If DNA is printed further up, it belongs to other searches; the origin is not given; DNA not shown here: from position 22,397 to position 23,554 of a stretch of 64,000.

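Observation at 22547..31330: Cluster of four COG1340-like coiled-coil paralogues with heptad-phased His: candidate filament or metal-binding scaffold system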

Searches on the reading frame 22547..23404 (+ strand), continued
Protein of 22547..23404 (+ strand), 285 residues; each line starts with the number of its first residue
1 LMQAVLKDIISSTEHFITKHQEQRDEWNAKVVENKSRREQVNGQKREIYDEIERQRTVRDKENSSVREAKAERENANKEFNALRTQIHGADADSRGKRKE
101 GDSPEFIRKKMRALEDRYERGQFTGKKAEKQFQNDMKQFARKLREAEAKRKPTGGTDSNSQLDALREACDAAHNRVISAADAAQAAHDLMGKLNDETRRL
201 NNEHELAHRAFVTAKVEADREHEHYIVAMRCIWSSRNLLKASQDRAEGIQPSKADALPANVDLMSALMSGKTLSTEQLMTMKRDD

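Call 46: search_protein_families(library=pfam, proteins=[P0069, P0077, P0100, P0123, P0140, P0195, P0202, P0060, P0088, P0089], max_evalue=0.001)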
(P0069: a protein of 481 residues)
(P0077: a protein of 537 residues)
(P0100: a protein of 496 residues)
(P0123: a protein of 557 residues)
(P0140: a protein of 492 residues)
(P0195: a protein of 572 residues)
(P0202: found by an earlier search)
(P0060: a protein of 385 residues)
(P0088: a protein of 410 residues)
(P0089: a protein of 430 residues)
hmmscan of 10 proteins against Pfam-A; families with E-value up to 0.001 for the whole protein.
P0069 (481 aa): 1 family
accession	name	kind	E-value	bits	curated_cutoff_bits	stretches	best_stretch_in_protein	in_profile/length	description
PF23435.1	DUF7121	-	1.2e-42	146.9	29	1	194-481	23-307/307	Family of unknown function (DUF7121)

P0077 (537 aa): 1 family
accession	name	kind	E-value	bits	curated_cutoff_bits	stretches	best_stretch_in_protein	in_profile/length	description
PF23435.1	DUF7121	-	1.6e-37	130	29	1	262-534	36-303/307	Family of unknown function (DUF7121)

P0100 (496 aa): 6 families
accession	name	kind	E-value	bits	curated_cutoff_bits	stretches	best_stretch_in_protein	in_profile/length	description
PF23435.1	DUF7121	-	4.5e-61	207.3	29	1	218-496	33-307/307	Family of unknown function (DUF7121)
PF00702.32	Hydrolase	-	1.1e-26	94.9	26.4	1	2-174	3-191/191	haloacid dehalogenase-like hydrolase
PF12710.13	HAD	-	8e-21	75.8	27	1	3-171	1-189/189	haloacid dehalogenase-like hydrolase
PF08282.18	Hydrolase_3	-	5.9e-09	36.5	20.9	1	135-198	184-248/255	haloacid dehalogenase-like hydrolase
PF06888.18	Put_Phosphatase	-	1.3e-07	31.7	27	1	1-112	1-114/234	Putative Phosphatase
PF13419.12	HAD_2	-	0.00014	22.4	23.8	1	3-177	1-175/178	Haloacid dehalogenase-like hydrolase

P0123 (557 aa): 2 families
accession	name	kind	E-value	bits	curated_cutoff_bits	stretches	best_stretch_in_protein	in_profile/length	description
PF23435.1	DUF7121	-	4.2e-06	26.8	29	1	216-462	41-274/307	Family of unknown function (DUF7121)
PF07650.23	KH_2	-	8.2e-05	22.8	22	1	512-553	25-70/78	KH domain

P0140 (492 aa): 6 families
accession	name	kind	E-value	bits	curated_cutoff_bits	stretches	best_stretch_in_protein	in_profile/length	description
PF23435.1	DUF7121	-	8.1e-43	147.4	29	1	228-490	44-303/307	Family of unknown function (DUF7121)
PF00702.32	Hydrolase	-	2.5e-25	90.4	26.4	1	2-166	4-185/191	haloacid dehalogenase-like hydrolase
PF12710.13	HAD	-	1.8e-23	84.4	27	1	2-167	1-187/189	haloacid dehalogenase-like hydrolase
PF08282.18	Hydrolase_3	-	3.7e-09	37.1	20.9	1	131-192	182-244/255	haloacid dehalogenase-like hydrolase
PF13419.12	HAD_2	-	4.5e-07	30.6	23.8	1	2-166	1-166/178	Haloacid dehalogenase-like hydrolase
PF06888.18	Put_Phosphatase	-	1.5e-05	25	27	0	1-93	2-96/234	Putative Phosphatase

P0195 (572 aa): 6 families
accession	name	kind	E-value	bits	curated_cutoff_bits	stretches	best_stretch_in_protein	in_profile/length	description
PF00702.32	Hydrolase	-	1.6e-24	87.8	26.4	1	5-177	1-190/191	haloacid dehalogenase-like hydrolase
PF23435.1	DUF7121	-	6.9e-20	72.1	29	1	313-569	38-304/307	Family of unknown function (DUF7121)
PF12710.13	HAD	-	1.3e-17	65.3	27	1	8-175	1-189/189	haloacid dehalogenase-like hydrolase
PF08282.18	Hydrolase_3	-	2.3e-10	41.1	20.9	1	142-201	187-247/255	haloacid dehalogenase-like hydrolase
PF13419.12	HAD_2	-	1.3e-06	29.1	23.8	1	8-179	1-173/178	Haloacid dehalogenase-like hydrolase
PF06888.18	Put_Phosphatase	-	3.9e-05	23.6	27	1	7-107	2-104/234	Putative Phosphatase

P0202 (1327 aa): 2 families
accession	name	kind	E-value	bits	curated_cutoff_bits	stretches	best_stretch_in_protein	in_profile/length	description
PF23435.1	DUF7121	-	2.1e-05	24.5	29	1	986-1232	41-274/307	Family of unknown function (DUF7121)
PF07650.23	KH_2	-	0.00034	20.8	22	1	1282-1323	25-70/78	KH domain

P0060 (385 aa): 1 family
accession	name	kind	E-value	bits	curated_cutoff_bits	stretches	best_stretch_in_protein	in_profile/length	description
PF23435.1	DUF7121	-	2.3e-45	155.8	29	1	108-385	34-307/307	Family of unknown function (DUF7121)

P0088 (410 aa): 1 family
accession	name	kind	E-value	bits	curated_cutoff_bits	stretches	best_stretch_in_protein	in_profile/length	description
PF23435.1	DUF7121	-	1.6e-27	97.2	29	1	138-410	36-307/307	Family of unknown function (DUF7121)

P0089 (430 aa): 1 family
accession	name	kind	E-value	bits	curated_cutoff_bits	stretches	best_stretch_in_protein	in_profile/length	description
PF23435.1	DUF7121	-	2.5e-28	99.8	29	1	139-430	35-305/307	Family of unknown function (DUF7121)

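Call 48: find_homologous_proteins(query=A2, max_evalue=0.00001)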
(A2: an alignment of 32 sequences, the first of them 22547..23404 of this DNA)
Query A2 (32 sequences) (285 aa, profile of the alignment): 85 proteins with E <= 0.00001 among 8000 candidates.
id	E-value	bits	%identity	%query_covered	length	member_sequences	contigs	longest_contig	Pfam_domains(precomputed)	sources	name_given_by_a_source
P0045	1.0e-92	329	28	91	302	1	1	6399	PF23435.3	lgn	-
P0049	6.1e-91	323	29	93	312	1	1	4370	PF23435.3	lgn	-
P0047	1.8e-90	321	31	93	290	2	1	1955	PF23435.3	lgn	-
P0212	4.9e-90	320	30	91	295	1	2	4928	PF23435.3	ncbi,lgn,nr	ncbi:MAG TPA: coiled-coil protein [Candidatus Thermoplasmatota archaeon]|nr:coiled-coil protein [Can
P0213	9.8e-89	316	30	93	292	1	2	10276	PF23435.3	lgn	-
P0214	1.6e-87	312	28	93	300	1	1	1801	PF23435.3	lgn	-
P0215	3.9e-87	310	28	91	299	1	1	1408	PF23435.3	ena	-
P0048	1.8e-86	308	30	91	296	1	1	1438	PF23435.3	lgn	-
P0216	3.3e-86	307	29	93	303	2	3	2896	PF23435.3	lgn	-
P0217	3.4e-86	307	30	92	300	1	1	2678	PF23435.3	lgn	-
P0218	5.5e-86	307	30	93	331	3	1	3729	PF23435.3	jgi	jgi:uncharacterized coiled-coil DUF342 family protein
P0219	6.7e-86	306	29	98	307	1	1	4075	PF23435.3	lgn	-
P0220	1.2e-85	305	28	92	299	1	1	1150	PF23435.3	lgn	-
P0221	4.1e-85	304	28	92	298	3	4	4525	PF23435.3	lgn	-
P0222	4.1e-85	304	30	92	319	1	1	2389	PF23435.3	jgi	jgi:uncharacterized coiled-coil DUF342 family protein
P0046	6.4e-85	303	30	93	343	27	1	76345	PF23435.3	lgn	-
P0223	7.1e-85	303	29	92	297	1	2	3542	PF23435.3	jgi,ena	-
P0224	4.6e-83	297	28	92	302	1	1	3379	PF23435.3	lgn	-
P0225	1.1e-81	292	28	94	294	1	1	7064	PF23435.3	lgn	-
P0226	2.1e-80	288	29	93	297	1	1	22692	PF23435.3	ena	-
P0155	1.6e-75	272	22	99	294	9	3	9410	PF23435.3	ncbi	-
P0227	1.1e-74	270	20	93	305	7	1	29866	PF23435.3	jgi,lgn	-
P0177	7.3e-72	260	24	71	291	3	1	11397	PF23435.3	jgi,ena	-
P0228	1.7e-70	256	22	93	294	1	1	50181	PF23435.3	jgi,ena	jgi:uncharacterized coiled-coil DUF342 family protein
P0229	1.3e-69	253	21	38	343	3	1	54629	PF23435.3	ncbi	ncbi:MAG: coiled-coil protein, partial [Thermoplasmata archaeon]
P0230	2.2e-69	252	24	92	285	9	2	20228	PF23435.3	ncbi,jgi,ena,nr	ncbi:MAG: hypothetical protein J7K38_04555 [Thermoplasmata archaeon]|nr:hypothetical protein [Thermo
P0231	4.2e-69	251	24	38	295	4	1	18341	PF23435.3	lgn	-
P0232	3.0e-68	248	25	92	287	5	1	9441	PF23435.3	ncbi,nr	ncbi:MAG: hypothetical protein FE042_03015 [Thermoplasmata archaeon]|nr:MAG: hypothetical protein FE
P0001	1.5e-64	236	100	100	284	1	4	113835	PF23435.3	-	-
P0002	2.1e-60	223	88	100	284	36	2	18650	PF23435.3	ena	-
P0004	4.7e-60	222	83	100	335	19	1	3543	PF23435.3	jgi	jgi:uncharacterized coiled-coil DUF342 family protein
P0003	3.0e-59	219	85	100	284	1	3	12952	PF23435.3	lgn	-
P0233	3.6e-57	212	38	91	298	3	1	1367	PF23435.3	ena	-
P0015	7.7e-57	211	75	100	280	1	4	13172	PF23435.3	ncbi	-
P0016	8.5e-57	211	75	100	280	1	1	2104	PF23435.3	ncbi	-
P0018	3.0e-56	209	68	100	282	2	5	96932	PF23435.3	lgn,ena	-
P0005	3.6e-56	209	76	100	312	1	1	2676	PF23435.3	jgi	-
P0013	3.6e-56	209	77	100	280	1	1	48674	PF23435.3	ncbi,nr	ncbi:MAG TPA: hypothetical protein EYO44_01905 [Candidatus Poseidoniales archaeon]|nr:hypothetical p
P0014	3.6e-56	209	75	100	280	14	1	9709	PF23435.3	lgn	-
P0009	3.9e-56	209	76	100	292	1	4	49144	PF23435.3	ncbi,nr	ncbi:MAG TPA: hypothetical protein EYM81_05390 [Candidatus Poseidoniales archaeon]|nr:hypothetical p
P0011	4.0e-56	209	77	100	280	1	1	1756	PF23435.3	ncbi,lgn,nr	ncbi:MAG TPA: hypothetical protein EYN58_01225 [Candidatus Poseidoniales archaeon]|nr:hypothetical p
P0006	4.4e-56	208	76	100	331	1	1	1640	PF23435.3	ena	-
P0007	4.6e-56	208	76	100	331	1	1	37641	PF23435.3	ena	-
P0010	5.0e-56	208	76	100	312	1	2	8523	PF23435.3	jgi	-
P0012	6.1e-56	208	76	100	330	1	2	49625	PF23435.3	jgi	-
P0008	6.9e-56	208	76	100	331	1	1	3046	PF23435.3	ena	-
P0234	4.4e-55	205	37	98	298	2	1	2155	PF23435.3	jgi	jgi:exonuclease SbcC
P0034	1.6e-54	203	54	100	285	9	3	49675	PF23435.3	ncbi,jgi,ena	jgi:phosphoserine phosphatase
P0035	2.2e-54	203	53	100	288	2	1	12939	PF23435.3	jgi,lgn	jgi:phosphoserine phosphatase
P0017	3.2e-54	202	73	100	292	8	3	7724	PF23435.3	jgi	jgi:uncharacterized coiled-coil DUF342 family protein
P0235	4.9e-54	202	36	98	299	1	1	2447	PF23435.3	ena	-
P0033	7.5e-54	201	55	99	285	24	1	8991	PF23435.3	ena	-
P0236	2.5e-52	196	36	93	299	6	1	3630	PF23435.3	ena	-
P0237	3.2e-52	196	36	98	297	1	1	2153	PF23435.3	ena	-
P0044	5.1e-52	195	34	98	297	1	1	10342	PF23435.3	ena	-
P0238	1.5e-51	194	36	98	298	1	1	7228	PF23435.3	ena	-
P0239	2.2e-51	193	35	98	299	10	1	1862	PF23435.3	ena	-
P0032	1.2e-50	191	54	99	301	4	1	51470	PF23435.3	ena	-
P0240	4.9e-50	189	36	98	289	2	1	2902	PF23435.3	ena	-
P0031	3.2e-49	186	56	100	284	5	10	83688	PF23435.3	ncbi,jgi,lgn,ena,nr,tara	ncbi:MAG: hypothetical protein CMO20_04150 [Thermoplasmata archaeon]|nr:hypothetical protein [Thermo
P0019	8.9e-49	184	63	100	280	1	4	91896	PF23435.3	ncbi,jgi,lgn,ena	-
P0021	1.2e-48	184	63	100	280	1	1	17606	PF23435.3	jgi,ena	-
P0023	1.5e-48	184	62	100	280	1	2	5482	PF23435.3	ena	-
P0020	1.7e-48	184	63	100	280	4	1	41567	PF23435.3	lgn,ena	-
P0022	2.1e-48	183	62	100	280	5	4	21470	PF23435.3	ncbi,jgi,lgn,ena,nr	ncbi:MAG: hypothetical protein QF479_07730 [Candidatus Poseidoniaceae archaeon]|nr:hypothetical prot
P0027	6.9e-48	182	60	100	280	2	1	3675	PF23435.3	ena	-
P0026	2.0e-47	180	60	100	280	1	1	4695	PF23435.3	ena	-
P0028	2.0e-47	180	59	99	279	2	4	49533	PF23435.3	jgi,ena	-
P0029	2.2e-47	180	58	99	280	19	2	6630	PF23435.3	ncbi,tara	tara:strand:- start:466 stop:1308 length:843 start_codon:yes stop_codon:yes gene_type:complete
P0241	3.8e-47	179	32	99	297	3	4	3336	PF23435.3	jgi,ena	jgi:uncharacterized coiled-coil DUF342 family protein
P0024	6.3e-47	178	62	100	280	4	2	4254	PF23435.3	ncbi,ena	-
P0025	3.7e-45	173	60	99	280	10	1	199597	PF23435.3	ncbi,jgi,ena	-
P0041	1.9e-40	157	47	100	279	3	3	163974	PF23435.3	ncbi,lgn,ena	-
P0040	2.8e-40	157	49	100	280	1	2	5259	PF23435.3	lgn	-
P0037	1.9e-35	141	63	77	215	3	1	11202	PF23435.3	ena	-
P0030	1.2e-33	135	85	66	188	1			PF23435.3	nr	nr:hypothetical protein [Euryarchaeota archaeon]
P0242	2.0e-32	131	-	-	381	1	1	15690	PF23435.3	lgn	-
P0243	5.0e-32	129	-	-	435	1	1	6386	PF23435.3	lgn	-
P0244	8.3e-32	129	-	-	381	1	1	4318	PF23435.3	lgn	-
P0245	2.4e-31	127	-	-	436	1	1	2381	PF23435.3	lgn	-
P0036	1.5e-29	121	78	59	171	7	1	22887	PF23435.3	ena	-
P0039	6.6e-29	119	69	62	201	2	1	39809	PF23435.3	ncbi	ncbi:MAG: hypothetical protein CXX81_18685, partial [Methanobacteriota archaeon]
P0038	7.4e-29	119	74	60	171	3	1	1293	PF23435.3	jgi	jgi:uncharacterized coiled-coil DUF342 family protein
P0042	5.5e-26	110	70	61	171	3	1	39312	PF23435.3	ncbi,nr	ncbi:MAG TPA: hypothetical protein EYN42_04935, partial [Candidatus Poseidoniales archaeon]|nr:hypot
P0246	5.0e-21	93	22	78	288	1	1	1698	PF23435.3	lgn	-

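Call 49: find_encoding_contigs(protein=P0228, flank=6000, max_places=2)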
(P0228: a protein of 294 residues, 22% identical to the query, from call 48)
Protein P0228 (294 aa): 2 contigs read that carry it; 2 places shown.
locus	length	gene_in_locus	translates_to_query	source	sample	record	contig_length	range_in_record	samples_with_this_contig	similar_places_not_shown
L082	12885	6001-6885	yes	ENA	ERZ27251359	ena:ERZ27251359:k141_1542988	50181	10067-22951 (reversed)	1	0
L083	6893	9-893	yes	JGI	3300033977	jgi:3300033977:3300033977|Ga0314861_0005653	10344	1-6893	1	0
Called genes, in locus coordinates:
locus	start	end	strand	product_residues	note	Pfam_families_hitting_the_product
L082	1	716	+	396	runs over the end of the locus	PF07690:MFS_1, PF00083:Sugar_tr (faint)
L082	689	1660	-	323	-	PF01555:N6_N4_Mtase (weak), PF13649:Methyltransf_25 (faint), PF01170:UPF0020, PF03602:Cons_hypoth95 (weak), PF02384:N6_Mtase (weak), PF05175:MTS (weak), PF09445:Methyltransf_15 (weak), PF13847:Methyltransf_31, +1 more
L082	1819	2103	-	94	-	-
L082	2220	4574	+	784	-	PF03104:DNA_pol_B_exo1, PF10108:DNA_pol_B_exo2 (faint), PF00136:DNA_pol_B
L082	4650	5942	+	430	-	PF00464:SHMT, PF00155:Aminotran_1_2 (weak)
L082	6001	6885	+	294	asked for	PF23435:DUF7121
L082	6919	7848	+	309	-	PF04055:Radical_SAM, PF13353:Fer4_12 (weak), PF06463:Mob_synth_C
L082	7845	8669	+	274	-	PF01026:TatD_DNase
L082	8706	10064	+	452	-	PF02881:SRP54_N, PF00448:SRP54, PF01656:CbiA (weak), PF02978:SRP_SPB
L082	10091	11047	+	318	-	PF00005:ABC_tran, PF13304:AAA_21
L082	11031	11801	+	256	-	PF01061:ABC2_membrane, PF12698:ABC2_membrane_3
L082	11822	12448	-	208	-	PF10277:Frag1 (faint), PF06197:DUF998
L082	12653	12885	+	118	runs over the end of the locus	PF00507:Oxidored_q4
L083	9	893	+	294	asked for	PF23435:DUF7121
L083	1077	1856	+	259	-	PF04055:Radical_SAM, PF06463:Mob_synth_C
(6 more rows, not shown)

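Call 50: find_encoding_contigs(protein=P0229, flank=6000, max_places=2)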
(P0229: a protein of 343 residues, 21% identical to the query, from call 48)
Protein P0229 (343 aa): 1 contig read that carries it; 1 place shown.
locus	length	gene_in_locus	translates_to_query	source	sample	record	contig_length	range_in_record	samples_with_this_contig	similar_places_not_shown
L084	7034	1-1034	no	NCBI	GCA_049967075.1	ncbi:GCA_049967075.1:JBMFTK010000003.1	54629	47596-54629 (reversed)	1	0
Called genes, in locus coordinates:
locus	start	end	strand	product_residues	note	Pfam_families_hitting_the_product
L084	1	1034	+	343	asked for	PF23435:DUF7121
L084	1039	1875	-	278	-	PF04055:Radical_SAM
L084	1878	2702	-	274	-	PF26482:DUF8155, PF01551:Peptidase_M23 (weak), PF26483:DUF8155_C (weak)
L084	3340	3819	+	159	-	PF03061:4HBT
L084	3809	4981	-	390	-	PF00753:Lactamase_B, PF19583:ODP, PF00258:Flavodoxin_1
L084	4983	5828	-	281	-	PF01261:AP_endonuc_2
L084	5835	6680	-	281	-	PF02775:TPP_enzyme_C, PF12367:PFO_beta_C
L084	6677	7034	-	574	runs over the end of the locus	PF01558:POR, PF01855:POR_N, PF17147:PFOR_II (weak)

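Call 51: find_encoding_contigs(protein=P0227, flank=6000, max_places=2)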
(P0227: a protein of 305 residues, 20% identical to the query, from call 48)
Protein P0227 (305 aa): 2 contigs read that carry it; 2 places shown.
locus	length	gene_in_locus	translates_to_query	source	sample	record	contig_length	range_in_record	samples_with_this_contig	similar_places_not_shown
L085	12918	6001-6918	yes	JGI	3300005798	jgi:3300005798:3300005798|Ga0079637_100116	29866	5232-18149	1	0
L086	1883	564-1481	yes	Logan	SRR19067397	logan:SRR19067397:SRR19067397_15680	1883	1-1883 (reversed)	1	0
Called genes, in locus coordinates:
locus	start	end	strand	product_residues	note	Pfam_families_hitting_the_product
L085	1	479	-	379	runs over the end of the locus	PF02771:Acyl-CoA_dh_N, PF02770:Acyl-CoA_dh_M, PF00441:Acyl-CoA_dh_1, PF08028:Acyl-CoA_dh_2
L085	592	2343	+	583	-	PF01472:PUA, PF01507:PAPS_reduct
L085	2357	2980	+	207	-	PF00730:HhH-GPD, PF22175:Ogg-HhH (weak), PF14520:HHH_5 (faint), PF00633:HHH (weak)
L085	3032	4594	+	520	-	PF23545:Zn_ribbon_HMPTM, PF04055:Radical_SAM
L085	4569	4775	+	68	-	PF00037:Fer4 (weak), PF14697:Fer4_21, PF12838:Fer4_7, PF13187:Fer4_9 (weak), PF12797:Fer4_2 (weak), PF12837:Fer4_6, PF13237:Fer4_10 (weak), PF00037:Fer4, +4 more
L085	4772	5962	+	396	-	PF00890:FAD_binding_2 (weak), PF01134:GIDA (weak), PF01266:DAO (weak), PF01494:FAD_binding_3, PF07992:Pyr_redox_2, PF12831:FAD_oxidored, PF13450:NAD_binding_8, PF22578:GGR_cat, +4 more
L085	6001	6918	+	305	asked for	PF23435:DUF7121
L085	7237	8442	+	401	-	PF04055:Radical_SAM, PF13353:Fer4_12, PF13186:SPASM (faint)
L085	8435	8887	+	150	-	PF13404:HTH_AsnC-type (weak), PF22451:NirdL-like_HTH, PF17805:AsnC_trans_reg2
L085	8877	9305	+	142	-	PF22451:NirdL-like_HTH (weak), PF17805:AsnC_trans_reg2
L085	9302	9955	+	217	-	PF13241:NAD_binding_7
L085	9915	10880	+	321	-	PF00490:ALAD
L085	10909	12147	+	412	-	PF00202:Aminotran_3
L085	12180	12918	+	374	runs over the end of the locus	PF05201:GlutR_N, PF01488:Shikimate_DH, PF00745:GlutR_dimer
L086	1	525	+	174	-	?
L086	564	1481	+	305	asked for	PF23435:DUF7121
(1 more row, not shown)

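Call 67: search_protein_families(library=padloc, proteins=[window:22547-23404:+], max_evalue=0.01)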
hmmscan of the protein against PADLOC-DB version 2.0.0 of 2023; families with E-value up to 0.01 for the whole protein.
window:22547-23404:+ (285 aa): 0 families

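Call 69: search_protein_families(library=pfam, proteins=[P0067, P0082, P0084, P0085, P0108, P0112, P0114, P0119, P0121, P0136], max_evalue=0.001)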
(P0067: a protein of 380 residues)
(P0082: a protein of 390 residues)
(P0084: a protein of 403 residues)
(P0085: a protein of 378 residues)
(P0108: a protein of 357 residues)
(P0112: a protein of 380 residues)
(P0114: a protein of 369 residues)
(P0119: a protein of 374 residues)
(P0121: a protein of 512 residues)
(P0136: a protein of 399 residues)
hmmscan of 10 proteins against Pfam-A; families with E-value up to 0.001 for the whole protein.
P0067 (380 aa): 1 family
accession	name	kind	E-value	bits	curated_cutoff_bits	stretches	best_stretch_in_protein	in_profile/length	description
PF23435.1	DUF7121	-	4.3e-39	135.1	29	1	105-377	36-303/307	Family of unknown function (DUF7121)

P0082 (390 aa): 1 family
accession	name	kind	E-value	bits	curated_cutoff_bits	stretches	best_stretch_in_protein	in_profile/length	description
PF23435.1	DUF7121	-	3.9e-28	99.2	29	1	121-388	41-303/307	Family of unknown function (DUF7121)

P0084 (403 aa): 1 family
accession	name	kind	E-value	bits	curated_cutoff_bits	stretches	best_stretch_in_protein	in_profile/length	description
PF23435.1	DUF7121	-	1.4e-30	107.2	29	1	129-402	36-305/307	Family of unknown function (DUF7121)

P0085 (378 aa): 1 family
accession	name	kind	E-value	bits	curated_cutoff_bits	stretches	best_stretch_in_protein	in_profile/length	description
PF23435.1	DUF7121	-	8.5e-35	121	29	1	158-374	41-255/307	Family of unknown function (DUF7121)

P0108 (357 aa): 1 family
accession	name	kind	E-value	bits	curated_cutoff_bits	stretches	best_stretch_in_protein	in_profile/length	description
PF23435.1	DUF7121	-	6.6e-30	105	29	1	129-351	35-254/307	Family of unknown function (DUF7121)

P0112 (380 aa): 2 families
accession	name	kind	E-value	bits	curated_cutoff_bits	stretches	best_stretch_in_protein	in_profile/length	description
PF23435.1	DUF7121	-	4.6e-33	115.4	29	1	107-380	35-307/307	Family of unknown function (DUF7121)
PF02037.33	SAP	-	8.5e-12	44.8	23.9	1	31-63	1-33/37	SAP domain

P0114 (369 aa): 1 family
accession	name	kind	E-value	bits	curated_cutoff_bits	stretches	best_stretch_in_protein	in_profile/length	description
PF23435.1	DUF7121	-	1.4e-26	94.1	29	1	113-362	12-253/307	Family of unknown function (DUF7121)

P0119 (374 aa): 1 family
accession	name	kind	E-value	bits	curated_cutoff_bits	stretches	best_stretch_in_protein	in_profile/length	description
PF23435.1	DUF7121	-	2.6e-27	96.4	29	1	169-373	41-245/307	Family of unknown function (DUF7121)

P0121 (512 aa): 1 family
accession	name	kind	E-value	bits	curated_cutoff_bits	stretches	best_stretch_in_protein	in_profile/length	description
PF23435.1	DUF7121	-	3.8e-33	115.6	29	1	318-510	44-236/307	Family of unknown function (DUF7121)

P0136 (399 aa): 5 families
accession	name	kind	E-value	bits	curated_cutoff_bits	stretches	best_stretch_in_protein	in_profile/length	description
PF23435.1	DUF7121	-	1.3e-32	113.8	29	1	16-248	27-261/307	Family of unknown function (DUF7121)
PF02403.27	Seryl_tRNA_N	-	6.4e-05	23.6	28.2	1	56-134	23-104/108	Seryl-tRNA synthetase N-terminal domain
PF07889.17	DUF1664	-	0.00055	20.4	34.6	0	73-136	49-112/124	Protein of unknown function (DUF1664)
PF06103.16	DUF948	-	0.00068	20.2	37.2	0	53-110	24-81/89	Bacterial protein of unknown function (DUF948)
PF16331.10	TolA_bind_tri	-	0.00074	20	30.1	1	38-100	8-70/76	TolA binding protein trimerisation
